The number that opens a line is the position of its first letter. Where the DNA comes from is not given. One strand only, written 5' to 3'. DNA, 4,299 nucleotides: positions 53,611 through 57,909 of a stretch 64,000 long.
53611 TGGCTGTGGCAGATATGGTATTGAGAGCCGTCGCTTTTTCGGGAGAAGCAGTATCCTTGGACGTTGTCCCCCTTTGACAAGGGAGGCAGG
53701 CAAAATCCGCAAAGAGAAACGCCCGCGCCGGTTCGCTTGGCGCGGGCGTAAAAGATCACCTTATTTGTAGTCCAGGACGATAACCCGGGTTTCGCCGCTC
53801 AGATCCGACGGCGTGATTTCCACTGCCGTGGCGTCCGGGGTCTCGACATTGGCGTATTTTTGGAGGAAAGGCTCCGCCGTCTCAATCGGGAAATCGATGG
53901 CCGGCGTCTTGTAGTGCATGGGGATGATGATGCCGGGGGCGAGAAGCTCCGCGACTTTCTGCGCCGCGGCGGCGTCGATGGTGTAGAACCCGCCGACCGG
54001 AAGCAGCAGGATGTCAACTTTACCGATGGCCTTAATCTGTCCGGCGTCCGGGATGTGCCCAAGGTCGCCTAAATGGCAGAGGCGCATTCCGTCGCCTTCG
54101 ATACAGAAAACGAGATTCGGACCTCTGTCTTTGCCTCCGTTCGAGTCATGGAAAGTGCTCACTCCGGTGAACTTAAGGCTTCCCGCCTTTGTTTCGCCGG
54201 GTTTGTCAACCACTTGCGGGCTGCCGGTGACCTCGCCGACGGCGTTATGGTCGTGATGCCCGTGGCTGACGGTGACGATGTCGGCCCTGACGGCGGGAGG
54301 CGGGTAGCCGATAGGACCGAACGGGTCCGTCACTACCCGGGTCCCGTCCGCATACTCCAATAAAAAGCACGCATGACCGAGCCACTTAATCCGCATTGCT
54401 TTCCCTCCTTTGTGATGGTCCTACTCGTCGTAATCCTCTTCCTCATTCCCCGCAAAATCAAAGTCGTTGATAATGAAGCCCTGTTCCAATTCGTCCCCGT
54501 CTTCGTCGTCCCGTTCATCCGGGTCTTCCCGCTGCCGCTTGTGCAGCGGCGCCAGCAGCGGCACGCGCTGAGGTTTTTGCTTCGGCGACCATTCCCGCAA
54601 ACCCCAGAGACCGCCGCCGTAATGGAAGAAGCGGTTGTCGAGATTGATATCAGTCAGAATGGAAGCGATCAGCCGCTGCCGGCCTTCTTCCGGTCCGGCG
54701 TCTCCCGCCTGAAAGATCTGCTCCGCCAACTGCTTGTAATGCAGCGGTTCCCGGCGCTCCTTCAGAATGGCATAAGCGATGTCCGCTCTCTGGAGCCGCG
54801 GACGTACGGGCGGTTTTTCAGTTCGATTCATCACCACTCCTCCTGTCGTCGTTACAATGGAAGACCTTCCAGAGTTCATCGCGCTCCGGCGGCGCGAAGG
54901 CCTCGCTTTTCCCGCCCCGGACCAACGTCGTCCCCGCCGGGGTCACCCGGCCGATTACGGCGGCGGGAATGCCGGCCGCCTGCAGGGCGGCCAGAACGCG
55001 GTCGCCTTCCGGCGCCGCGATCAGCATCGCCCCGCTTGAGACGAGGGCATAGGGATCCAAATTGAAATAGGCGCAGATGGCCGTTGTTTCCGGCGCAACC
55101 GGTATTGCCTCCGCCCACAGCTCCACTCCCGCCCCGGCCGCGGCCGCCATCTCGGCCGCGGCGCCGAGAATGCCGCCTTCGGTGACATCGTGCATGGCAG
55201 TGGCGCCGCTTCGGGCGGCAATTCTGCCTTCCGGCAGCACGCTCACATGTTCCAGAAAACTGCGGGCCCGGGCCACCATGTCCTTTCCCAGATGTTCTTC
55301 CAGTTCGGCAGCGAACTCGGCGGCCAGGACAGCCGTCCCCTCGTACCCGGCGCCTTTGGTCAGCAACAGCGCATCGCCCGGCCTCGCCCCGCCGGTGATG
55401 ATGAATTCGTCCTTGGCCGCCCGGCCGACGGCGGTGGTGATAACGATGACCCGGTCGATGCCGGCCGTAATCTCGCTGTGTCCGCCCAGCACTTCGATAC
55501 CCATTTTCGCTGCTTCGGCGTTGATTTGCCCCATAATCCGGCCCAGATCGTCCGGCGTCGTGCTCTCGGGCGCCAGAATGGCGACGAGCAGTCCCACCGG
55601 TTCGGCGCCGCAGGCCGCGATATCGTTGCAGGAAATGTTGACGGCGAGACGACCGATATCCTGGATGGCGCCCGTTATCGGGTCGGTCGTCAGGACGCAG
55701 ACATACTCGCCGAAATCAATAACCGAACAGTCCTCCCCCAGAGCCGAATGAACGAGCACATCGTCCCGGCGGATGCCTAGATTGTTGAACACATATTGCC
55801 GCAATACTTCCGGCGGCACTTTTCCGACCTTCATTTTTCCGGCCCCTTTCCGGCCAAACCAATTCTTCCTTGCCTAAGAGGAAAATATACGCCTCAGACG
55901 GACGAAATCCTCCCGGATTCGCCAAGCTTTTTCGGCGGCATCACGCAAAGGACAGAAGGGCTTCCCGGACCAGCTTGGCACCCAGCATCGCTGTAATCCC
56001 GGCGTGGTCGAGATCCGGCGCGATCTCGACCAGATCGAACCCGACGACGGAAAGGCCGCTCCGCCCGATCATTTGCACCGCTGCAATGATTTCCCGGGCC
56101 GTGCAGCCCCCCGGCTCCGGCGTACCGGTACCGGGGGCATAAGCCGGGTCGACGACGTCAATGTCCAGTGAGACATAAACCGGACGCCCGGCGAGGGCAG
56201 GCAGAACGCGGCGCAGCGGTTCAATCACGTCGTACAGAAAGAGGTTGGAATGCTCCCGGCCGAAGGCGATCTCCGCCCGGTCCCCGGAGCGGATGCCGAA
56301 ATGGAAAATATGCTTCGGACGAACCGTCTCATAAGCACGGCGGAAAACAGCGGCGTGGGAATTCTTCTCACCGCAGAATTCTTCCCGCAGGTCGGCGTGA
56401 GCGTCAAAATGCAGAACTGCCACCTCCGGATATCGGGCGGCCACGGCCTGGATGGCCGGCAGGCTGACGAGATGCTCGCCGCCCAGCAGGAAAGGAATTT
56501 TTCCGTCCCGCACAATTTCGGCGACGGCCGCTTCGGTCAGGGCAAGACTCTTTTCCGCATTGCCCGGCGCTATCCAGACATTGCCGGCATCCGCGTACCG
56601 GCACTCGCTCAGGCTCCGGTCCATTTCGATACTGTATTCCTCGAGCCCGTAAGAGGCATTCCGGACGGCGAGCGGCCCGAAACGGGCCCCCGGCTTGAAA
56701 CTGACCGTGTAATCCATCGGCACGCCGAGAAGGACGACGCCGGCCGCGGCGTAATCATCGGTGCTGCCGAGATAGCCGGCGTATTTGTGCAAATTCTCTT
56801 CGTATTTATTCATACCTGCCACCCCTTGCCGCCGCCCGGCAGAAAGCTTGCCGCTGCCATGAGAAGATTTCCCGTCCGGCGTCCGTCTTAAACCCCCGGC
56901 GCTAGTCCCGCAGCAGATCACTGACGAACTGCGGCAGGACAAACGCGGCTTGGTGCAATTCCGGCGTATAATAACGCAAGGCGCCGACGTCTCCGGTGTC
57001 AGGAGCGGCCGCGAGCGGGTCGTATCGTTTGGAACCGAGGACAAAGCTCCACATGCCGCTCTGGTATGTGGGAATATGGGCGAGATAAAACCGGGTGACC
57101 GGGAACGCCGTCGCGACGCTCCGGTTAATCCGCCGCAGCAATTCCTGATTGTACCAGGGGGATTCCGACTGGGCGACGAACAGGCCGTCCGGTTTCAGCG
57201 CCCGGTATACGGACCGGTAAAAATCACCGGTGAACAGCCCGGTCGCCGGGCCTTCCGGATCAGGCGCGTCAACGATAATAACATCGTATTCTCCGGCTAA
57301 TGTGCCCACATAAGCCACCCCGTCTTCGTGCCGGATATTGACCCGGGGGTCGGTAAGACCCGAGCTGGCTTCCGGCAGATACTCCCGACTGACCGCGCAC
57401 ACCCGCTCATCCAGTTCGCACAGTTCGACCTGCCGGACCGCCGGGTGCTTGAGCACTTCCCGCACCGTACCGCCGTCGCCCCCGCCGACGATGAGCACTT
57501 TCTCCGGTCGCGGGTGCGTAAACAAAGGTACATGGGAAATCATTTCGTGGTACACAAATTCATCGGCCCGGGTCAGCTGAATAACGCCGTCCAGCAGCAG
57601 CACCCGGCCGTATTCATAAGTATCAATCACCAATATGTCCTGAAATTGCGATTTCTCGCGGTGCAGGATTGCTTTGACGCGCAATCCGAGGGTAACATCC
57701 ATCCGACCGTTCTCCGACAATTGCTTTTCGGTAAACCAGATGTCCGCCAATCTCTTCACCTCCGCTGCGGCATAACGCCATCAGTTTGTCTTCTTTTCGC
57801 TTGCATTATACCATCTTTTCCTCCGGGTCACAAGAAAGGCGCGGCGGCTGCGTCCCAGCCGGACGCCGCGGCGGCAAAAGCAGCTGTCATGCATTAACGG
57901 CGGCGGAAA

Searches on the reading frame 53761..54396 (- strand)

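Call 19: search_protein_families(library=pfam, proteins=[window:53761-54396:-], max_evalue=0.00001)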
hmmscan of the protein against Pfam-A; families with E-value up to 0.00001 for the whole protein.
window:53761-54396:- (211 aa): 2 families
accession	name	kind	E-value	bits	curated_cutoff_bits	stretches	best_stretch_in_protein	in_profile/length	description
PF13483.12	Lactamase_B_3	-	2.7e-54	183.9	24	1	2-161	1-160/160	Beta-lactamase superfamily domain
PF12706.13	Lactamase_B_2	-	3.4e-11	43.5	27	1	64-162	91-200/200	Beta-lactamase superfamily domain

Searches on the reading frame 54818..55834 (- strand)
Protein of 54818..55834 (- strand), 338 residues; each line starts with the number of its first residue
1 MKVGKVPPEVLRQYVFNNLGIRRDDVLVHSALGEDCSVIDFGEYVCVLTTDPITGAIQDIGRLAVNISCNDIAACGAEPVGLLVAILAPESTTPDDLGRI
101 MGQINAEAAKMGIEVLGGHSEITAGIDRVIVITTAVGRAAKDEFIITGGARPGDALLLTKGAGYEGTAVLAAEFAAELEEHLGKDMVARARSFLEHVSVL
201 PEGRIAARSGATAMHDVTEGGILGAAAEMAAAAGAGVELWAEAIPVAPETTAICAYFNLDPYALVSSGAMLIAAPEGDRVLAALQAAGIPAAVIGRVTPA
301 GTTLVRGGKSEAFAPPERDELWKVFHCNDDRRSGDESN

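Call 19: search_protein_families(library=pfam, proteins=[window:54818-55834:-], max_evalue=0.00001)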
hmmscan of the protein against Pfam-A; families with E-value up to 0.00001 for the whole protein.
window:54818-55834:- (338 aa): 2 families
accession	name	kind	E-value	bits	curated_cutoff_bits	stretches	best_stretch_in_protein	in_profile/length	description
PF02769.27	AIRS_C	-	3e-24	86.4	23.1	1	151-301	1-149/156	AIR synthase related protein, C-terminal domain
PF00586.29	AIRS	-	3.1e-17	63.4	24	1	33-138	1-111/112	AIR synthase related protein, N-terminal domain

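Call 21: search_protein_families(library=ncbifam, proteins=[window:54818-55834:-], max_evalue=0.00001)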
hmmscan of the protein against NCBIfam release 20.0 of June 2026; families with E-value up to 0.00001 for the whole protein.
window:54818-55834:- (338 aa): 15 families
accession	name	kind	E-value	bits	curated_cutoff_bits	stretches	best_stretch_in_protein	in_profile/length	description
TIGR02124.1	hypE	equivalog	4.5e-33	114.6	251.6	1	34-304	34-307/332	hydrogenase expression/formation protein HypE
TIGR01379.1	thiL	equivalog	2e-27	96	184.15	1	23-305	14-303/320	thiamine-phosphate kinase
TIGR00476.1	selD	equivalog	7e-27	94.4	125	1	5-255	14-262/311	selenide, water dikinase SelD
NF004351.0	PRK05731.1-4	equivalog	7.5e-23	81.1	324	1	58-301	72-300/321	thiamine-phosphate kinase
NF004353.0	PRK05731.2-2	equivalog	1.3e-17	63.8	301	1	27-266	13-247/311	thiamine-phosphate kinase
TIGR03267.1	methan_mark_2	hypoth_equivalog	6.8e-17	61.5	365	1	29-305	40-303/323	methanogenesis marker 2 protein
NF010705.0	PRK14105.1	equivalog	5.3e-16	58.4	291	1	26-301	40-330/345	selenide, water dikinase SelD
NF002098.0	PRK00943.1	equivalog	1e-15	57.5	299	1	5-252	20-263/347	selenide, water dikinase SelD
TIGR04049.1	AIR_rel_sll0787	hypoth_equivalog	2.2e-15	56.6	321.3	1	63-309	78-302/318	sll0787 family AIR synthase-like protein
TIGR04050.1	MSMEG_0567_Cter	hypoth_equivalog_domain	5.9e-14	52.2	312.2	1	61-270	64-252/296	MSMEG_0567/sll0787 family protein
TIGR01736.1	FGAM_synth_II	equivalog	1.1e-09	37.1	525.75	1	24-305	50-338/718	phosphoribosylformylglycinamidine synthase subunit PurL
TIGR04369.1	fusion_not_SelD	hypoth_equivalog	2.3e-09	36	700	1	61-251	416-617/701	oxidoreductase/SelD-related fusion protein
NF002290.1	PRK01213.1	equivalog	7.9e-08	30.9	648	1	70-305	99-337/723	phosphoribosylformylglycinamidine synthase subunit PurL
NF004350.0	PRK05731.1-1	equivalog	1.3e-07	30.8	441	1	13-304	11-305/325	thiamine-phosphate kinase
TIGR00878.1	purM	equivalog_domain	9.6e-06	25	236.35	0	59-163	76-182/332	phosphoribosylformylglycinamidine cyclo-ligase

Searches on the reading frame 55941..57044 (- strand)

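Call 19: search_protein_families(library=pfam, proteins=[window:55941-57044:-], max_evalue=0.00001)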
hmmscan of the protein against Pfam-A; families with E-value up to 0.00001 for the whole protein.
window:55941-57044:- (367 aa): 1 family
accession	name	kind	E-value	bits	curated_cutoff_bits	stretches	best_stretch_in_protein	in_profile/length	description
PF00491.26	Arginase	-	1.2e-84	284.5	22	1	102-363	2-278/280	Arginase family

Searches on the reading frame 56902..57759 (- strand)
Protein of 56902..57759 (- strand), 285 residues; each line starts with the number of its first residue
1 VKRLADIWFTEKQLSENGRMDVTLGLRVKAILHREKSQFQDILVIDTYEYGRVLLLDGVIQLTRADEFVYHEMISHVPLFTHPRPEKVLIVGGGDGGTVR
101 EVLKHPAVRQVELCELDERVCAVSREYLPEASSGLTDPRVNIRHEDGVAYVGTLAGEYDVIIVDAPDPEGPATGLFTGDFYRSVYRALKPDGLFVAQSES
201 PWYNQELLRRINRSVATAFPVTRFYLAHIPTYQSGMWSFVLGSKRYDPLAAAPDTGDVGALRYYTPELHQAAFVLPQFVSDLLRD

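Call 19: search_protein_families(library=pfam, proteins=[window:56902-57759:-], max_evalue=0.00001)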
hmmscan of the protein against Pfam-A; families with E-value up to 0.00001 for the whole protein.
window:56902-57759:- (285 aa): 2 families
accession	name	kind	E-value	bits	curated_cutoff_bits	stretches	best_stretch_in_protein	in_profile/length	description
PF01564.23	Spermine_synth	-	1.6e-66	223.8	22.9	1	67-245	1-179/186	Spermine/spermidine synthase domain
PF17284.7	Spermine_synt_N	-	8.9e-17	61.2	22.1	1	7-63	1-52/53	Spermidine synthase tetramerisation domain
